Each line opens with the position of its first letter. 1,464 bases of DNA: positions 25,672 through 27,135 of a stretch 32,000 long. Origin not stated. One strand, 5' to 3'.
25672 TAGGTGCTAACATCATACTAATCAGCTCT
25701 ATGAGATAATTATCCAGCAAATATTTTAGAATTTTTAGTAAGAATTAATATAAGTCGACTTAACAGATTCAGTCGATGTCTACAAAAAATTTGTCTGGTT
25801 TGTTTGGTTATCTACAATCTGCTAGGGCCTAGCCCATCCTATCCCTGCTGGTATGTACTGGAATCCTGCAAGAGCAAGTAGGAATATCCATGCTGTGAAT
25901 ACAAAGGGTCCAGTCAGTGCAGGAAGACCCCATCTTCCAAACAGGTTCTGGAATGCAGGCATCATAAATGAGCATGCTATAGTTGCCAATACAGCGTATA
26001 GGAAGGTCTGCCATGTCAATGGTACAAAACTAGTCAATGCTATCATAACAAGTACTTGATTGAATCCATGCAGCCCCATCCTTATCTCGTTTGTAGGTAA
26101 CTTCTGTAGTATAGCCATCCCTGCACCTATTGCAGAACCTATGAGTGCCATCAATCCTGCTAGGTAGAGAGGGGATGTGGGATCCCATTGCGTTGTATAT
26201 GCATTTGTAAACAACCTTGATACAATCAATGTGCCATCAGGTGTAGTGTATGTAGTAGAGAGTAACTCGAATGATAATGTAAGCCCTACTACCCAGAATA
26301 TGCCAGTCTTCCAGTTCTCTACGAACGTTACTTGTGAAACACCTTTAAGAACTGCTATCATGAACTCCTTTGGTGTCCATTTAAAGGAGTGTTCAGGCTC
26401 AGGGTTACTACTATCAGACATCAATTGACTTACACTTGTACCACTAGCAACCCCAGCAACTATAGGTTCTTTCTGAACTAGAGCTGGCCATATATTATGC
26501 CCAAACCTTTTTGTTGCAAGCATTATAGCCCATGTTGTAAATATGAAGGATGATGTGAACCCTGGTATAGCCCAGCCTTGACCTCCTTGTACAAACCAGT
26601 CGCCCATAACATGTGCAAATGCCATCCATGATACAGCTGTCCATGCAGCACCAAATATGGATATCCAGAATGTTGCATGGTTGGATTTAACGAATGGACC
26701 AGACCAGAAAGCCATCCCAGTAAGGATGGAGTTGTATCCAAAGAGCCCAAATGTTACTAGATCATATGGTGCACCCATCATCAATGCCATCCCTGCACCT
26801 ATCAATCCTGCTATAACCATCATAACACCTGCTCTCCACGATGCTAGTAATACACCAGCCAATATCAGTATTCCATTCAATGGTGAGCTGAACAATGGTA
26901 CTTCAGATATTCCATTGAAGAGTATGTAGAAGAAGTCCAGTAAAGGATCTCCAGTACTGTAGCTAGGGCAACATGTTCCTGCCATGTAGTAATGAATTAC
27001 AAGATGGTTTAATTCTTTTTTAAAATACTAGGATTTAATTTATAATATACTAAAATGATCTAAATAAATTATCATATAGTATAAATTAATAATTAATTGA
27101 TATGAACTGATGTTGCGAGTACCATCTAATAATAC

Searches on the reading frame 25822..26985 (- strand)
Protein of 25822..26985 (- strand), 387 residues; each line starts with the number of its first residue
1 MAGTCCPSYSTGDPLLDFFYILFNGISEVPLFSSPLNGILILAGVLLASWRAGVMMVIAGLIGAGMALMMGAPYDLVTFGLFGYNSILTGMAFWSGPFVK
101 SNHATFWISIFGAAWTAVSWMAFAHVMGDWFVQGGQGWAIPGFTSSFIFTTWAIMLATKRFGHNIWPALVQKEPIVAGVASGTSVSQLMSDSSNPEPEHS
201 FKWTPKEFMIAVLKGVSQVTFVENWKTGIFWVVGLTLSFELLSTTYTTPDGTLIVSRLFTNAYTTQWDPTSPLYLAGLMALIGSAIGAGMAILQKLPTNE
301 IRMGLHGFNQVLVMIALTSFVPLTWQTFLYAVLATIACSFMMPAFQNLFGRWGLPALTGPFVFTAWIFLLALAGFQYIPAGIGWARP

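Call 5: search_protein_families(library=pfam, proteins=[window:25822-26985:-])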
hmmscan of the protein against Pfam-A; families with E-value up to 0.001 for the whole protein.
window:25822-26985:- (387 aa): 1 family
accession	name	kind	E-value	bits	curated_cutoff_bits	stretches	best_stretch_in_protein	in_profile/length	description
PF03253.19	UT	-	5.5e-52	177.2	25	3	276-371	194-290/292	Urea transporter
